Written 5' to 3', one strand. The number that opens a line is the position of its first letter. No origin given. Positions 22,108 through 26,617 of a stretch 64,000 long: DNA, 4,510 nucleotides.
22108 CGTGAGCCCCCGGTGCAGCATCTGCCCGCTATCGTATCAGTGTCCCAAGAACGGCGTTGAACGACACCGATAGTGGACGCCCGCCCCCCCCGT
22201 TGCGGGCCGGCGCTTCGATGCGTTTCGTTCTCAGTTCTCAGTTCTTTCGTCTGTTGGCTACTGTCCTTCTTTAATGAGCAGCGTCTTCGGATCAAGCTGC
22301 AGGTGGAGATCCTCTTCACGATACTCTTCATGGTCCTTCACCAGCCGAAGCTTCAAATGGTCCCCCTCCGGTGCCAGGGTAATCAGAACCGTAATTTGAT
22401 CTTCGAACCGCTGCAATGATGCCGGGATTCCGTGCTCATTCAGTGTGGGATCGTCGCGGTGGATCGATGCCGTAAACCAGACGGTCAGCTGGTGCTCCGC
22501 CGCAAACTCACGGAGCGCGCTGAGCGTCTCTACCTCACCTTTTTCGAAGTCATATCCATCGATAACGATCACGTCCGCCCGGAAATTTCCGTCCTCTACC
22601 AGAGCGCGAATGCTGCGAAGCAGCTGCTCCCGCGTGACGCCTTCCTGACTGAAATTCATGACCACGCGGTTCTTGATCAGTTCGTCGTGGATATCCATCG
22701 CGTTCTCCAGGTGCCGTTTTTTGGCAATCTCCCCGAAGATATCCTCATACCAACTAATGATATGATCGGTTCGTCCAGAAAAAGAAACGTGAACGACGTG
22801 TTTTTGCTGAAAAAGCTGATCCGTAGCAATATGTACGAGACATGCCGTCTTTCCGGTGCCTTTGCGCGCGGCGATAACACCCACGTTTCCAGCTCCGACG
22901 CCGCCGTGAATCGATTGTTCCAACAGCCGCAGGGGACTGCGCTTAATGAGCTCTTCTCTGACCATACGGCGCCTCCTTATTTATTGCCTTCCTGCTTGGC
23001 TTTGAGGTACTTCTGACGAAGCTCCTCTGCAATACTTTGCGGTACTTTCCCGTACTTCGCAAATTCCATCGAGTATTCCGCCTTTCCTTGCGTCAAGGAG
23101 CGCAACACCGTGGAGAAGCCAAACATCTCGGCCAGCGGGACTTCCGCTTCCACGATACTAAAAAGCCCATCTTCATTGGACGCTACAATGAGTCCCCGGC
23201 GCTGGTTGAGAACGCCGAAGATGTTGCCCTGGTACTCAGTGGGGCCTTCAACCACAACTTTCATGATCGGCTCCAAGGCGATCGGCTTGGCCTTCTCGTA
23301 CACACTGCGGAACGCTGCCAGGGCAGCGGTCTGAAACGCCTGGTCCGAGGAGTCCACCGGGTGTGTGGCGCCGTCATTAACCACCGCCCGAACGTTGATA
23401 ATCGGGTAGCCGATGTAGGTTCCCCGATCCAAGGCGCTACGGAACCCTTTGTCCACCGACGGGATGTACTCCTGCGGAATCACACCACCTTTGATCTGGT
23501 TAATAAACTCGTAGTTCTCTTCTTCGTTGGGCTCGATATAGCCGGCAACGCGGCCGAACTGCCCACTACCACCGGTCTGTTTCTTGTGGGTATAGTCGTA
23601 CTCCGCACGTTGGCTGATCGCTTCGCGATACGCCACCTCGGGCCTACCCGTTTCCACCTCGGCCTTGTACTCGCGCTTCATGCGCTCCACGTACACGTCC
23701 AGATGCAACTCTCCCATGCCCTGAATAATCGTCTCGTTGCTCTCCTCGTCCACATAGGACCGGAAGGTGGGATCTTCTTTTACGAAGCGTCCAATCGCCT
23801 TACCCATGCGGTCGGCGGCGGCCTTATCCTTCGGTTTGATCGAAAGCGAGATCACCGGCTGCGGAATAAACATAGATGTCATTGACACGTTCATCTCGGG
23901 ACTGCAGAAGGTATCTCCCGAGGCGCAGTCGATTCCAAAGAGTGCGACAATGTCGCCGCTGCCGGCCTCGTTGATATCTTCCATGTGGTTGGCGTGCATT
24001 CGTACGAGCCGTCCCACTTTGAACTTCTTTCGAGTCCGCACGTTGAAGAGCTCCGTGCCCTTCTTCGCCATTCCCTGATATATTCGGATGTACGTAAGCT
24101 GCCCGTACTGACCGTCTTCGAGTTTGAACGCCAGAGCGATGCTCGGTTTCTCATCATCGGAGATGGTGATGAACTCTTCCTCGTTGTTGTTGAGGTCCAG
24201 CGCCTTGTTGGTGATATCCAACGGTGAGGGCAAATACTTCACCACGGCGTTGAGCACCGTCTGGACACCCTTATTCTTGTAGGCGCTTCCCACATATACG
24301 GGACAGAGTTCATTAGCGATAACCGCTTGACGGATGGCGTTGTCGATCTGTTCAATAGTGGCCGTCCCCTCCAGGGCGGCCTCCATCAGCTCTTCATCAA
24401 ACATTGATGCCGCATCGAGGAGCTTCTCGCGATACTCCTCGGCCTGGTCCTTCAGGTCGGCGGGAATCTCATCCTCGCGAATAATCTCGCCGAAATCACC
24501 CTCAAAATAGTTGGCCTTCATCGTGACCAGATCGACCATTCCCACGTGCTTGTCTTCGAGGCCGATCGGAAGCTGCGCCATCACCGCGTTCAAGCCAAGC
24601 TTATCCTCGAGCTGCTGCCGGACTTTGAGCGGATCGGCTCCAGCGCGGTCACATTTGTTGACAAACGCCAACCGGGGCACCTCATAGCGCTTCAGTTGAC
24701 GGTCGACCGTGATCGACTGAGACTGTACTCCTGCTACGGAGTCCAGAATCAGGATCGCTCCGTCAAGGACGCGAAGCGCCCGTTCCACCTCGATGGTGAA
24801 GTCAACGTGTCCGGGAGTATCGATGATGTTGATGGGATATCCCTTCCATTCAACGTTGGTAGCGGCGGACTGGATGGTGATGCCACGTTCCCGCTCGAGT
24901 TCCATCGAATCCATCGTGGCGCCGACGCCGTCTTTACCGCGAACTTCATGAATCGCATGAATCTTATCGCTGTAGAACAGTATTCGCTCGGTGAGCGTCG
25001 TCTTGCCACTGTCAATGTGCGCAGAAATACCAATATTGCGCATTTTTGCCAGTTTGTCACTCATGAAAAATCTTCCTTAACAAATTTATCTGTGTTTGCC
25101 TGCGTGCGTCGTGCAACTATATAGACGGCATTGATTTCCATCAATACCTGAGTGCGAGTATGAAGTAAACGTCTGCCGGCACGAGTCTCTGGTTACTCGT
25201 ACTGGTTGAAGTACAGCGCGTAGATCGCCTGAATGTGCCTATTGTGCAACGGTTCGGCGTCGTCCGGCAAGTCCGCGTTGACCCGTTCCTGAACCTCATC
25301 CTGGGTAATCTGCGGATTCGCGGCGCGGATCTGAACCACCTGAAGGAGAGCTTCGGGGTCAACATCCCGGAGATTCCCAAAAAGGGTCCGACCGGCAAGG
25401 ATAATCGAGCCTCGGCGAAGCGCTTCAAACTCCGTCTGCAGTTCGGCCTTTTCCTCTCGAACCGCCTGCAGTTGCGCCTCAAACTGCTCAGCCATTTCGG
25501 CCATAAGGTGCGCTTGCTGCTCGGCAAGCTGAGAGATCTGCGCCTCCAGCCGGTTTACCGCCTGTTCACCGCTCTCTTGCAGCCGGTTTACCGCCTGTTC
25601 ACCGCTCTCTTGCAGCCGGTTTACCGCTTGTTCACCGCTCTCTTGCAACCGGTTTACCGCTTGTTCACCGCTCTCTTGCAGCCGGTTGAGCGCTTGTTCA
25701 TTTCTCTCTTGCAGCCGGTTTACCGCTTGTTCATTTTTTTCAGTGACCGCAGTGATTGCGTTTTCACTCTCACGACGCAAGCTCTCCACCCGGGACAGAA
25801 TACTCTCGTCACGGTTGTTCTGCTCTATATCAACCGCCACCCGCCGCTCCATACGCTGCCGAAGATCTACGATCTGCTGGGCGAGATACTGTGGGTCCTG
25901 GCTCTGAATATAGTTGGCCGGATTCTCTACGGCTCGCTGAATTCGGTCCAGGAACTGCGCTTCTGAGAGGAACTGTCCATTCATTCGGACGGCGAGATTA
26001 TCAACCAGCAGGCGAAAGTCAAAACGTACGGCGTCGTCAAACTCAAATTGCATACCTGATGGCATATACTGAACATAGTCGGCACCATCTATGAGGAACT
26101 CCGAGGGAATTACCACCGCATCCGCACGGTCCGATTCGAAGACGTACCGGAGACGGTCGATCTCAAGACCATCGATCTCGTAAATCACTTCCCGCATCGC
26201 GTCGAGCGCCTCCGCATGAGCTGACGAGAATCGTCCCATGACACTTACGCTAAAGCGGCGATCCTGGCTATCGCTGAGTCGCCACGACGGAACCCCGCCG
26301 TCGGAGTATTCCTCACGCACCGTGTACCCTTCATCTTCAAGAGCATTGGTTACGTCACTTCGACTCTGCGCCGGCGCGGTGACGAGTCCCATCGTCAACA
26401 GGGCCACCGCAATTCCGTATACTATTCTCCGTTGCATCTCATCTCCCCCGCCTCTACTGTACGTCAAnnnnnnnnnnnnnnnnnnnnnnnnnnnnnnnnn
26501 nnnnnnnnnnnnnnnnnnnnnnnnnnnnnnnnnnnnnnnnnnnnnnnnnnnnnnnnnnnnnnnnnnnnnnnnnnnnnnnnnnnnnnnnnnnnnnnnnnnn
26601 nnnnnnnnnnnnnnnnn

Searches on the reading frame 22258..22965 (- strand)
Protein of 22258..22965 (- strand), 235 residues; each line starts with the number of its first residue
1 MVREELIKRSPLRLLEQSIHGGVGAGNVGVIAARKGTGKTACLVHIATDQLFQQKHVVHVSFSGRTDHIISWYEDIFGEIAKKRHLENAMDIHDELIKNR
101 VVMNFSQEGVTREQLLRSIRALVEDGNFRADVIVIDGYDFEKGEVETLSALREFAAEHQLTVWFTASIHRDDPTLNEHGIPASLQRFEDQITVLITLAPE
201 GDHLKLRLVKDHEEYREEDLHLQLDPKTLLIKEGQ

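Call 52: search_protein_families(library=pfam, proteins=[window:22258-22965:-], max_evalue=0.00001)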
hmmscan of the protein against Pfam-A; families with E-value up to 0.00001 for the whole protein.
window:22258-22965:- (235 aa): 2 families
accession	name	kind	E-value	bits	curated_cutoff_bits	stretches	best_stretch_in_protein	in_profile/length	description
PF13481.12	AAA_25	-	7e-07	29.5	27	1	11-138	18-152/195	AAA domain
PF13401.12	AAA_22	-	5.7e-06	27.1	27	1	27-166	6-122/130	AAA domain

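Call 79: search_protein_families(library=padloc, proteins=[window:22258-22965:-], max_evalue=0.01)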
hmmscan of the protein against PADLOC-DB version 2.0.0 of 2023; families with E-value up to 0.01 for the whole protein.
window:22258-22965:- (235 aa): 3 families
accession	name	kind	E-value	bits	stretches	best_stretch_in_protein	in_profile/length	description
PDLC04140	mad8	-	0.0016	16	1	27-123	28-111/314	mads_8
PDLC02113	Cas7_IIId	-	0.0058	14.1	0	83-137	104-157/207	-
PDLC01730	typeIV_DinG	-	0.0068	12.7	1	3-79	116-194/802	Csf4_1_IVA1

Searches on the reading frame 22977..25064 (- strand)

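Call 52: search_protein_families(library=pfam, proteins=[window:22977-25064:-], max_evalue=0.00001)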
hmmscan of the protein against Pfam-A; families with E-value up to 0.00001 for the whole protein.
window:22977-25064:- (695 aa): 7 families
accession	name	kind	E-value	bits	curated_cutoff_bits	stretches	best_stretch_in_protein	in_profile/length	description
PF00009.33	GTP_EFTU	-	2.7e-61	206.9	26.5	1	7-280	2-188/188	Elongation factor Tu GTP binding domain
PF03764.24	EFG_IV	-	1.4e-38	131.8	24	1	475-593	1-121/121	Elongation factor G, domain IV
PF14492.12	EFG_III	-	1.3e-30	105.7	27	1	400-473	1-74/75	Elongation Factor G, domain III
PF00679.30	EFG_C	-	4.5e-26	91.1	27.9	1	597-681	3-88/89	Elongation factor G C-terminus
PF03144.31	GTP_EFTU_D2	-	5.4e-14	52.8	30.3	1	321-387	1-73/73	Elongation factor Tu domain 2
PF22042.2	EF-G_D2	-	2.3e-12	47.3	27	1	316-388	10-83/84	Elongation factor G domain 2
PF16658.11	RF3_C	-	2.8e-06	27.6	40.1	1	408-488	14-94/132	Class II release factor RF3, C-terminal domain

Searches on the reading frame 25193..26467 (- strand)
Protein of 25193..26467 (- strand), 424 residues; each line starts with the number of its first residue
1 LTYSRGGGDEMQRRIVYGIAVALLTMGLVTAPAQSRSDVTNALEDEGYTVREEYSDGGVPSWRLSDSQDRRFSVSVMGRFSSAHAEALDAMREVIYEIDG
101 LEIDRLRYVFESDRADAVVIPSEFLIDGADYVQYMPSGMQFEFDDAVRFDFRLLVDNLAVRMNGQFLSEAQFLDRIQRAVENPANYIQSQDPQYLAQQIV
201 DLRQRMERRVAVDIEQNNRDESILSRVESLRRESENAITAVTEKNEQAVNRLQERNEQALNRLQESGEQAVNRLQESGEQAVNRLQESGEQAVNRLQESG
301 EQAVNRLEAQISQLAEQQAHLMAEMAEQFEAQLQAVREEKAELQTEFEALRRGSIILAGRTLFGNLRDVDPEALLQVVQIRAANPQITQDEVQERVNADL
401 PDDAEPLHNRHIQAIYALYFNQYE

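Call 52: search_protein_families(library=pfam, proteins=[window:25193-26467:-], max_evalue=0.00001)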
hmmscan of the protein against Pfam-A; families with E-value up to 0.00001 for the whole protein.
window:25193-26467:- (424 aa): 0 families

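Call 79: search_protein_families(library=padloc, proteins=[window:25193-26467:-], max_evalue=0.01)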
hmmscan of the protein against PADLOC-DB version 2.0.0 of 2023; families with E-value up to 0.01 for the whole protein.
window:25193-26467:- (424 aa): 5 families
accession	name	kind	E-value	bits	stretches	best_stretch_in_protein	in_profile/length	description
PDLC00648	ZorA3|ZorA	-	9.2e-07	26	1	218-348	308-438/692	MotA/ExbB/TolQ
PDLC00647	ZorA3|ZorA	-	2.1e-05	21.2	1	197-347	306-447/780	MotA/ExbB/TolQ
PDLC00599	ZorA1|ZorA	-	0.00072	16.4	1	197-390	366-565/631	MotA/ExbB/TolQ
PDLC00600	ZorA1|ZorA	-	0.00096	15.8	1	224-354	384-518/677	MotA/ExbB/TolQ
PDLC00640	ZorA2|ZorA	-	0.0018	15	1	202-351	332-485/590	MotA/ExbB/TolQ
